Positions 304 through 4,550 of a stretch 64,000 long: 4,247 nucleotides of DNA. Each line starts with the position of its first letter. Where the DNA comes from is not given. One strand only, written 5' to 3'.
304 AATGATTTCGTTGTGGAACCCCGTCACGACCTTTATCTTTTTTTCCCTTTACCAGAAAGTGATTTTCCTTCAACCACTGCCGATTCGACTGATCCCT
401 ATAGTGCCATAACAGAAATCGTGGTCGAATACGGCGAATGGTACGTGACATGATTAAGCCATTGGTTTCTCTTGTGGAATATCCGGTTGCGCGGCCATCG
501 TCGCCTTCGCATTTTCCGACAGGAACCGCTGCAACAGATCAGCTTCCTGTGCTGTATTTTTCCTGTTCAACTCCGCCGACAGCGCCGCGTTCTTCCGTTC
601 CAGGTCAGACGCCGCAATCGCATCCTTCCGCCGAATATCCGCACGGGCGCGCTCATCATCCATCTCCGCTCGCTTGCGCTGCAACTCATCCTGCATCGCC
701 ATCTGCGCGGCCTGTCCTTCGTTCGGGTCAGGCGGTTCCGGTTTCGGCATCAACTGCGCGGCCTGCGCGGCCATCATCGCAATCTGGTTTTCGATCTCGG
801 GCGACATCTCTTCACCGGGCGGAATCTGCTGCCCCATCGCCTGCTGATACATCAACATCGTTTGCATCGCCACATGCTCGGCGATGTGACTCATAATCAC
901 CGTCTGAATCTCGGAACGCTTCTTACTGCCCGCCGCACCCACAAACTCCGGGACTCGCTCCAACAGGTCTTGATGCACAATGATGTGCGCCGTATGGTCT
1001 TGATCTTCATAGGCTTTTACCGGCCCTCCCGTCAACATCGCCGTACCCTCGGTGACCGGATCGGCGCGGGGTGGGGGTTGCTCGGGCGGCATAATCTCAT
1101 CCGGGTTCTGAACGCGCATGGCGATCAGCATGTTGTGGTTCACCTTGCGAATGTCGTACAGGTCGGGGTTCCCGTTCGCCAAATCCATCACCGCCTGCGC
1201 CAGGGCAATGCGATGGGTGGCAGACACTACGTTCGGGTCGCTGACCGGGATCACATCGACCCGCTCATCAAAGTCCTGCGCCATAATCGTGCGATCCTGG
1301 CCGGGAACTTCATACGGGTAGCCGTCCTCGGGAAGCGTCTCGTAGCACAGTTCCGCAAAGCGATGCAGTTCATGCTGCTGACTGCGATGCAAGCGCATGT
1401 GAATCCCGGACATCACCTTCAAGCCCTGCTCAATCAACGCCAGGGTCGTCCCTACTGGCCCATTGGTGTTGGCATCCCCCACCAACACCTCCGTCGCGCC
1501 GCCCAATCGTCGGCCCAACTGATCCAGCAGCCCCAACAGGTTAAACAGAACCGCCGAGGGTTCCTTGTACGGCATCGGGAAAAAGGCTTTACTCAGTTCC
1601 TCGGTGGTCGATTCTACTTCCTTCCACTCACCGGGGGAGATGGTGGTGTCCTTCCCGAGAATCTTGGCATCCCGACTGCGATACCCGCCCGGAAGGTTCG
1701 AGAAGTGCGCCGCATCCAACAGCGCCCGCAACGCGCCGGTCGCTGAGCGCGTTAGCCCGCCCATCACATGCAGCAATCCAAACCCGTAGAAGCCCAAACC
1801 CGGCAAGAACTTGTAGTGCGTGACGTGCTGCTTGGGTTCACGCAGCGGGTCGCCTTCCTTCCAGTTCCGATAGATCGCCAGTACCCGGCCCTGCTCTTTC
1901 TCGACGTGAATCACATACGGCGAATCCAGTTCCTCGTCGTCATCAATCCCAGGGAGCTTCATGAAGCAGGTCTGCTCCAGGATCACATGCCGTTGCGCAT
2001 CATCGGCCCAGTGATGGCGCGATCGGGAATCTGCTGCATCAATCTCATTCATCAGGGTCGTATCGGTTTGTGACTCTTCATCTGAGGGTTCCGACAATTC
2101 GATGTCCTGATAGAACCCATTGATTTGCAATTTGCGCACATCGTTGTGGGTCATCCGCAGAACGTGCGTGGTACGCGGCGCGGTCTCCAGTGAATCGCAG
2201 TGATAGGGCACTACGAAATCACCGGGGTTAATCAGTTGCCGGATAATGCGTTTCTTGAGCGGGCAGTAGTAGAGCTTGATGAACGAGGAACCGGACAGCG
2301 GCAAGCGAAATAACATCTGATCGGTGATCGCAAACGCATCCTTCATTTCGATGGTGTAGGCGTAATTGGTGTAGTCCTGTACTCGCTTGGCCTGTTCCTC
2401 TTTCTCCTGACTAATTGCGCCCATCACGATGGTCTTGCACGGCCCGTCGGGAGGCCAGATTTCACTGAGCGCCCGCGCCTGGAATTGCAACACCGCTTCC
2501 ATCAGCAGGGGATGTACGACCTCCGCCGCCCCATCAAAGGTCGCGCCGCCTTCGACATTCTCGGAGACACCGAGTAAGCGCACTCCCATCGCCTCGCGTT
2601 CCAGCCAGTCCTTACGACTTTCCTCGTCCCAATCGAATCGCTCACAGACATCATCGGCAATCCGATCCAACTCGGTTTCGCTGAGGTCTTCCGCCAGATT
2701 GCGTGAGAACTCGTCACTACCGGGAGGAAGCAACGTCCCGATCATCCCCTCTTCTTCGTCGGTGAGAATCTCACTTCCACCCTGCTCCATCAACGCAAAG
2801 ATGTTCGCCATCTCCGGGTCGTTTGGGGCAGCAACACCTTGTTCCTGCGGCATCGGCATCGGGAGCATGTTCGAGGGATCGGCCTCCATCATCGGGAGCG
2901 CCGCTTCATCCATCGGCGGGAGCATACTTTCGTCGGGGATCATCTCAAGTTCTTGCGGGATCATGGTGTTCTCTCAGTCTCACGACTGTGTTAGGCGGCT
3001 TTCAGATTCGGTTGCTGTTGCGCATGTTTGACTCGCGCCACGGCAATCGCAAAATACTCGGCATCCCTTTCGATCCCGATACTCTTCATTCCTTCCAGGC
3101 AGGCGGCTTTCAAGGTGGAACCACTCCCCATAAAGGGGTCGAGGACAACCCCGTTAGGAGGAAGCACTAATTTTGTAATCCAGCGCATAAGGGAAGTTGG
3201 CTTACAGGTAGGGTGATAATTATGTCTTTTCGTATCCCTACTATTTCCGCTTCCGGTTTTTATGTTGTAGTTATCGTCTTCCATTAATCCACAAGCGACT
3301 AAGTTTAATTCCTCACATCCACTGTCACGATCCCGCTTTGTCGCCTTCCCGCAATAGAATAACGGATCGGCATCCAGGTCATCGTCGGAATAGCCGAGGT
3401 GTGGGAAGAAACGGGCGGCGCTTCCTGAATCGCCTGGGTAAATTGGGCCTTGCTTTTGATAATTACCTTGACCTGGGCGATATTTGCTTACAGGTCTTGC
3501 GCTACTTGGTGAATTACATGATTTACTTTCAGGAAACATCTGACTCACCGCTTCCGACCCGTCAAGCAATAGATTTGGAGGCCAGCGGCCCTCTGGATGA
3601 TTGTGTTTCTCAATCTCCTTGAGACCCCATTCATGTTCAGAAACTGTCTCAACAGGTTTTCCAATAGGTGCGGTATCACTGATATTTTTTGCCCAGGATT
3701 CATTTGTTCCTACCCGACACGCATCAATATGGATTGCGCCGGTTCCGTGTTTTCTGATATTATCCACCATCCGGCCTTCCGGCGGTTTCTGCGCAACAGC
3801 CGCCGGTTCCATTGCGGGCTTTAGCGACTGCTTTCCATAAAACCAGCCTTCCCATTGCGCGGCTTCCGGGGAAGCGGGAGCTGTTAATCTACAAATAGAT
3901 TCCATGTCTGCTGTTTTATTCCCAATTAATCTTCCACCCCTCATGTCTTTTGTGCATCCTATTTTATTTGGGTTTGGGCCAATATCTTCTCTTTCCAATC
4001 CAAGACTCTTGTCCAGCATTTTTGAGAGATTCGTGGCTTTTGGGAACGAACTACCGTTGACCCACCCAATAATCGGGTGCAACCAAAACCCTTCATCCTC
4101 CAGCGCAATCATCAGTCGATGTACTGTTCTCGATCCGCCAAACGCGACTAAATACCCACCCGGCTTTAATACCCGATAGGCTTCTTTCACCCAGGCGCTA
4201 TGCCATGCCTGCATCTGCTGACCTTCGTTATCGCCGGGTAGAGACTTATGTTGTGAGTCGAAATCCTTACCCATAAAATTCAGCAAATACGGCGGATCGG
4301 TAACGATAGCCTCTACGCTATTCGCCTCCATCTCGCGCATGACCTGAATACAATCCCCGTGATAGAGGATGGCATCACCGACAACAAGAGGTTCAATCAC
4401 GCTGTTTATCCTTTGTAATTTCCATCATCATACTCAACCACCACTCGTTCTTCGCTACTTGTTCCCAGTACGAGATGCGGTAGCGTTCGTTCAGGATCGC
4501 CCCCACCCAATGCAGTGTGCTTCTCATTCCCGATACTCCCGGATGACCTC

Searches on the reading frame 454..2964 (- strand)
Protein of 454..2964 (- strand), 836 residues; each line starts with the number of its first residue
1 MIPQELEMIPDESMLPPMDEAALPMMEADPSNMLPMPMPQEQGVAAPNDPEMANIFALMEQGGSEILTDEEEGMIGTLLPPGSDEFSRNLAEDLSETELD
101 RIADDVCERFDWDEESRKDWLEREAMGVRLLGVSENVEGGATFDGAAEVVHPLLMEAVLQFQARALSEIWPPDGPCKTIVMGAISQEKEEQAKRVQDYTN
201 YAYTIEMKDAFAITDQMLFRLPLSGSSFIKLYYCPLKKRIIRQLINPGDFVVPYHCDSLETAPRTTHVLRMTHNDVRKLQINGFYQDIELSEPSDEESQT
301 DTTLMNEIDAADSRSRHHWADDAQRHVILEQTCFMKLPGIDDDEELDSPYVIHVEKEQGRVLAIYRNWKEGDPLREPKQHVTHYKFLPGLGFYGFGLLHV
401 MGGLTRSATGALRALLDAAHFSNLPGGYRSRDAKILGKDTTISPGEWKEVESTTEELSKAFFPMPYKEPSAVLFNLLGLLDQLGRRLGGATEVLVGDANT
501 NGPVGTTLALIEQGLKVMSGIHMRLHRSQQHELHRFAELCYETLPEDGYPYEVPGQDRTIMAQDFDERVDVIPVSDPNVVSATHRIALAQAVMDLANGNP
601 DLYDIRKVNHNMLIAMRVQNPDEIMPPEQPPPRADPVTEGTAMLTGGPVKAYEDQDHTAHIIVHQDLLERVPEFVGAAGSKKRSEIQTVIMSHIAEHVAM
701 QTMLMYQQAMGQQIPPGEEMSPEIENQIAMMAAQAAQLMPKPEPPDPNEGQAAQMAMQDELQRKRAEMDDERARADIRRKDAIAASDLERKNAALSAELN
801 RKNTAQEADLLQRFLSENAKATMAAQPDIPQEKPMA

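Call 6: search_protein_families(library=pfam, proteins=[window:454-2964:-])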
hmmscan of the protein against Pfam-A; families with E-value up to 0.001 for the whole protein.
window:454-2964:- (836 aa): 0 families

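Call 38: find_encoding_contigs(protein=window:454-2964:-, flank=10000, max_places=3)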
Protein window:454-2964:- (836 aa): no gene with exactly this product is on record in the collection.

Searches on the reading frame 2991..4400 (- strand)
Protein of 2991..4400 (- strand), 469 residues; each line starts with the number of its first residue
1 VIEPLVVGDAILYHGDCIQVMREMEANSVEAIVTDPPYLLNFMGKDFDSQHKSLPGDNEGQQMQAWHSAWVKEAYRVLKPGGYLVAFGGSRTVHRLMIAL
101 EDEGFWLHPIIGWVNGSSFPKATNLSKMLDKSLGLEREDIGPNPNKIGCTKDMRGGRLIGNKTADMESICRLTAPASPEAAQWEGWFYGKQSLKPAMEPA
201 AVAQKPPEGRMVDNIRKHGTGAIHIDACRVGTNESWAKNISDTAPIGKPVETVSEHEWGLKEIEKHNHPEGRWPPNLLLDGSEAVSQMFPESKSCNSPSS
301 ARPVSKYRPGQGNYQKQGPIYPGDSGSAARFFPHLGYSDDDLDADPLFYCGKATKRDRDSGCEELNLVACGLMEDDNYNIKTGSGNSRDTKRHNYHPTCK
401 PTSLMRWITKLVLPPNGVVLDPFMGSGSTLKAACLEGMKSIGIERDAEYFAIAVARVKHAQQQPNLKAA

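Call 6: search_protein_families(library=pfam, proteins=[window:2991-4400:-])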
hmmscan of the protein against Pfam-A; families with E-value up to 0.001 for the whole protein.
window:2991-4400:- (469 aa): 2 families
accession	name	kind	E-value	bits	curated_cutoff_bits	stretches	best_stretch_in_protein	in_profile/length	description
PF01555.25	N6_N4_Mtase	-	6.1e-35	121.6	26.7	2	384-454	150-220/221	DNA methylase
PF01170.24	UPF0020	-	7.5e-05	23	22.3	0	416-458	29-72/197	RMKL-like, methyltransferase domain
